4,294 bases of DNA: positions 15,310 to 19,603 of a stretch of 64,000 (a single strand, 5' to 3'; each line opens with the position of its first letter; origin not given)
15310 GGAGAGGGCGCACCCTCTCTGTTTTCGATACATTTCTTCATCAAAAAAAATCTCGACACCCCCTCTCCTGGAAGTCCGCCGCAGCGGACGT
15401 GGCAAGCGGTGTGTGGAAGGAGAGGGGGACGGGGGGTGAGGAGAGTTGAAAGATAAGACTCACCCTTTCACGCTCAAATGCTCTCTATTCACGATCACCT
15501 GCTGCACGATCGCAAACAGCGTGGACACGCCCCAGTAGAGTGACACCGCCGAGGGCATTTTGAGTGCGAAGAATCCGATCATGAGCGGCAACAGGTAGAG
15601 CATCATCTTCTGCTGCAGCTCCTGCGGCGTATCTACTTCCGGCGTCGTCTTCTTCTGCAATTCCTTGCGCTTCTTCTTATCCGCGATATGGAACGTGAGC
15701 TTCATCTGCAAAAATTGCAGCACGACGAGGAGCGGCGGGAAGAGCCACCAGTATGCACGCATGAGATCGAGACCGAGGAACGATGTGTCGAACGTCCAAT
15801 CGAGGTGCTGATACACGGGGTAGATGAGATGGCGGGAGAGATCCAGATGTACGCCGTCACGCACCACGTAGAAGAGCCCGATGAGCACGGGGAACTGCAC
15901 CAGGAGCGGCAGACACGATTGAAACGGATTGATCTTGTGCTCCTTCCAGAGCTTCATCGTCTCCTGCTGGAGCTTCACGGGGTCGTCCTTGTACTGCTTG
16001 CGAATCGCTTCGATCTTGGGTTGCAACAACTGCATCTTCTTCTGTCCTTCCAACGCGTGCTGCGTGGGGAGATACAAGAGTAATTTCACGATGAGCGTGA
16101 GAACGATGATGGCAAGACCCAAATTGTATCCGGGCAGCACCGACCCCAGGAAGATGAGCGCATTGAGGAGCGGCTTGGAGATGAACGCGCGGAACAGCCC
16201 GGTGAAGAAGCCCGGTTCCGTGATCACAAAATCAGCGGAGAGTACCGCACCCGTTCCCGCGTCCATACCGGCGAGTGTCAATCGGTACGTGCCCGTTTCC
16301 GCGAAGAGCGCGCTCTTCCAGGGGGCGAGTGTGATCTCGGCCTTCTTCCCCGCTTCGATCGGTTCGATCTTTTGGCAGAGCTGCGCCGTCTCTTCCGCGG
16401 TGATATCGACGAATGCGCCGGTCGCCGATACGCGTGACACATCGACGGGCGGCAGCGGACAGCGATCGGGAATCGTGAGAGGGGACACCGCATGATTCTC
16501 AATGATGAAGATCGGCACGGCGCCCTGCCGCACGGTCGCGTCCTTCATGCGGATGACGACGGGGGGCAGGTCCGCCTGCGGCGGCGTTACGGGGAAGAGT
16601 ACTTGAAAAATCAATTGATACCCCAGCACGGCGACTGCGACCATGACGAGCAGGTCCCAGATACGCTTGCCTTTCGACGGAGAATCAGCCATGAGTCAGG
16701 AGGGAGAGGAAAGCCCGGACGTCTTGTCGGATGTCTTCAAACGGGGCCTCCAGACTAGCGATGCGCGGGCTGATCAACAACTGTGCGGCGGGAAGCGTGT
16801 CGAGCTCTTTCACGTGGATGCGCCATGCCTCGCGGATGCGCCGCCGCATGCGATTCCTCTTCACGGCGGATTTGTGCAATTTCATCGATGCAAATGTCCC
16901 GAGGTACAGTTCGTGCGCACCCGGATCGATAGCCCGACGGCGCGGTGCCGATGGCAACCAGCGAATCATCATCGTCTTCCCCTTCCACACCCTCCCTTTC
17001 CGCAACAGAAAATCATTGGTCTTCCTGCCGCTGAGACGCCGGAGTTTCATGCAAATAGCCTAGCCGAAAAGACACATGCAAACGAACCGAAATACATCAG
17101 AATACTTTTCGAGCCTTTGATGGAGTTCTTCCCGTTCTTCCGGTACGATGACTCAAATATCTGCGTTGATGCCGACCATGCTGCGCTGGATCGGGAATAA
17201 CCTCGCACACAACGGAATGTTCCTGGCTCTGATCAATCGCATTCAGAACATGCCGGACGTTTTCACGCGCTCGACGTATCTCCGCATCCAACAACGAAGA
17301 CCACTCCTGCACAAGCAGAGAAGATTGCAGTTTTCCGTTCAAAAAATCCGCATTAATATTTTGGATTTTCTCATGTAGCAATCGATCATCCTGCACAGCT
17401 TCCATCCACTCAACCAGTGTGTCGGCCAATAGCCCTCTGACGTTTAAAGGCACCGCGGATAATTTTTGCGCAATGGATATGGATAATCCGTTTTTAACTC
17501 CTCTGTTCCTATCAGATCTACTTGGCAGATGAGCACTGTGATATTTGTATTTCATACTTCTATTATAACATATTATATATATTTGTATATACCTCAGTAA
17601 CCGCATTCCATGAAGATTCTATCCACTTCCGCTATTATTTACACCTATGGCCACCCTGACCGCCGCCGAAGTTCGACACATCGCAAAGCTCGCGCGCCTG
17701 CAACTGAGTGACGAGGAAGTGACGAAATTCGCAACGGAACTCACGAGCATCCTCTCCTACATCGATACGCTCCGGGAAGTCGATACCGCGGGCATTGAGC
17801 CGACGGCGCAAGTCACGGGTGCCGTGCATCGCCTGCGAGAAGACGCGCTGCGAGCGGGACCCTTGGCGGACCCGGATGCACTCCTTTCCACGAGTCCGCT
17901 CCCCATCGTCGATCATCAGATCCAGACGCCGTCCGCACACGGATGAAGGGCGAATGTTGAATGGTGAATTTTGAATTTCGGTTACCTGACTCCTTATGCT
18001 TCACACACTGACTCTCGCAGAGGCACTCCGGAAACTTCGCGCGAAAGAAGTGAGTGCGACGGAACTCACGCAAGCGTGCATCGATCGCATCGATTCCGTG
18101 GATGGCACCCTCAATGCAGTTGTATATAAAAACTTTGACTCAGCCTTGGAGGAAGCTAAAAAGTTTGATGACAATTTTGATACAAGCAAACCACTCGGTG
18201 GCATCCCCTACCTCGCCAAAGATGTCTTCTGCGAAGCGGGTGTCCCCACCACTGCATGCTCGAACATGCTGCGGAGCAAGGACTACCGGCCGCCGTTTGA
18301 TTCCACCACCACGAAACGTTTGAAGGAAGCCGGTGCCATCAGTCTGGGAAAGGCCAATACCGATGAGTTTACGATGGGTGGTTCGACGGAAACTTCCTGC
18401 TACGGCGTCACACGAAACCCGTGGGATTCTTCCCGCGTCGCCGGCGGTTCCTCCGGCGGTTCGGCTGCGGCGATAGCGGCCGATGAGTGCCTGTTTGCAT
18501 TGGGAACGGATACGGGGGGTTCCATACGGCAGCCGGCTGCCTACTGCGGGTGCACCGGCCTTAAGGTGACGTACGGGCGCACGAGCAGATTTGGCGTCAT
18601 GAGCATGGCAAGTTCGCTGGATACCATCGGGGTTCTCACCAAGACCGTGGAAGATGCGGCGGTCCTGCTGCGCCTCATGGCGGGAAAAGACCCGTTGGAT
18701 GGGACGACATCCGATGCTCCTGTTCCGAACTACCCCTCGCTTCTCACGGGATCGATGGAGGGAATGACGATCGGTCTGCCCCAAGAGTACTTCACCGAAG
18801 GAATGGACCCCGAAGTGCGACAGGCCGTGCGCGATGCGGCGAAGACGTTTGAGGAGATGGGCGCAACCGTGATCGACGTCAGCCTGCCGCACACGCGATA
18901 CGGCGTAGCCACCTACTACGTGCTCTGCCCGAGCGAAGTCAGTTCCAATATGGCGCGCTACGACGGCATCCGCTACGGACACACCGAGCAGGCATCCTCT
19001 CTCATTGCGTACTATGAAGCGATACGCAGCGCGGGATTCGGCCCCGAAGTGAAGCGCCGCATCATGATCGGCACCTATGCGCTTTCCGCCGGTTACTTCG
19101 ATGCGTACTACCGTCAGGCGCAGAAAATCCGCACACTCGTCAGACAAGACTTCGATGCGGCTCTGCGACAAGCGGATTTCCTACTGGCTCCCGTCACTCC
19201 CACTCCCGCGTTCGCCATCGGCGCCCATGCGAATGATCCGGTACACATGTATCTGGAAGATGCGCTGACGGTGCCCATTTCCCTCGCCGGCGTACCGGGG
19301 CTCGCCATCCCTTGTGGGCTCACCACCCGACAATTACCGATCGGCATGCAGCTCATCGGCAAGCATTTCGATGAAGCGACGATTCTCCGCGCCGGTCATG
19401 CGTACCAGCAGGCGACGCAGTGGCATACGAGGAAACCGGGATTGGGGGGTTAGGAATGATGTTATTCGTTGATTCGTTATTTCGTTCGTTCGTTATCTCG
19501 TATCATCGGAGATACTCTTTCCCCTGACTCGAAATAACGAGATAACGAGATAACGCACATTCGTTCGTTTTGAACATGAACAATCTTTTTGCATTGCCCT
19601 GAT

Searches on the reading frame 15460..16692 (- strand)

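Call 16: search_protein_families(library=pfam, proteins=[window:15460-16692:-])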
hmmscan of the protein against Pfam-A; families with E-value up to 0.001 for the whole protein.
window:15460-16692:- (410 aa): 1 family
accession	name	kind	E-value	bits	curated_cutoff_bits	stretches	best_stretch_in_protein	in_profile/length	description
PF02096.25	60KD_IMP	-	1.2e-49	168.8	35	1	192-403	2-163/163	60Kd inner membrane protein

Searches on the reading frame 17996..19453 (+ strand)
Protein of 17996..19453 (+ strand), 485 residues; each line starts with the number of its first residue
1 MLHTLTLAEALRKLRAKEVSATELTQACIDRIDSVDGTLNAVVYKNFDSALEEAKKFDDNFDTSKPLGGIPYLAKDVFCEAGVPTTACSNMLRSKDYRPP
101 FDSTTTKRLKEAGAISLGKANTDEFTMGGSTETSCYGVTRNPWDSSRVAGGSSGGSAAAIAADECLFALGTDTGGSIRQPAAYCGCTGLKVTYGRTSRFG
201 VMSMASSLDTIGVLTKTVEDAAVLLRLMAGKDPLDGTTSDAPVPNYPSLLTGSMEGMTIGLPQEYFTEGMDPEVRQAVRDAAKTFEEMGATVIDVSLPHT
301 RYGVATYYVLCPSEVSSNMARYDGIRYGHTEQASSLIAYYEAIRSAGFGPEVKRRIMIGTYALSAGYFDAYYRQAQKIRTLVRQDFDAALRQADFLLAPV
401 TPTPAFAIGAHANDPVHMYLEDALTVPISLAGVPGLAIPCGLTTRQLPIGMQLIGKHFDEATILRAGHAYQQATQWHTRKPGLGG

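Call 16: search_protein_families(library=pfam, proteins=[window:17996-19453:+])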
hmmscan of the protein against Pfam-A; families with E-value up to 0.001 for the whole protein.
window:17996-19453:+ (485 aa): 1 family
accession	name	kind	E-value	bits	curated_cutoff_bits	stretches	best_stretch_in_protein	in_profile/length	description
PF01425.27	Amidase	-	2.9e-145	485.2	27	1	23-464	1-445/445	Amidase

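Call 28: find_encoding_contigs(protein=window:17996-19453:+, flank=10000, max_places=3)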
Protein window:17996-19453:+ (485 aa): 5 contigs read that carry it; 3 places shown.
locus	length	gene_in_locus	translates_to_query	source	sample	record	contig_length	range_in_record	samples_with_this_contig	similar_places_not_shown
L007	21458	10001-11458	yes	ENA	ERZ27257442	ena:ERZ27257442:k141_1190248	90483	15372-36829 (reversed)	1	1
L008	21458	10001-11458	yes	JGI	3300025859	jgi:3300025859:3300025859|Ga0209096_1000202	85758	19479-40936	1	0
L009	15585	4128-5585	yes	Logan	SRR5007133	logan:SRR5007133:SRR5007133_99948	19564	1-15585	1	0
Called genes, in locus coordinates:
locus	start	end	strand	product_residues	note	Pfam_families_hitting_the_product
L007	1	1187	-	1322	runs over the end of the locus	PF00395:SLH (faint)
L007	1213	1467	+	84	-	-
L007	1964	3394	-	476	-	PF01406:tRNA-synt_1e, PF01921:tRNA-synt_1f (faint), PF09334:tRNA-synt_1g (faint), PF00133:tRNA-synt_1 (weak), PF09190:DALR_2 (weak)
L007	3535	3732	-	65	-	-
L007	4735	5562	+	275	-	-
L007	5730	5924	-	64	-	PF02599:CsrA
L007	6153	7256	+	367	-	PF01791:DeoC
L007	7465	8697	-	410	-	PF02096:60KD_IMP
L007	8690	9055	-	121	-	PF00825:Ribonuclease_P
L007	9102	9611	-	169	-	-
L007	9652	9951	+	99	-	PF02686:GatC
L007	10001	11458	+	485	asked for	PF01425:Amidase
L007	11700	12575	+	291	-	-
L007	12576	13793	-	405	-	PF00390:malic, PF03949:Malic_M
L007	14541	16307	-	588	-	PF13687:DUF4153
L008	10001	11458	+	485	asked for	PF01425:Amidase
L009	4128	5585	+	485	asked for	PF01425:Amidase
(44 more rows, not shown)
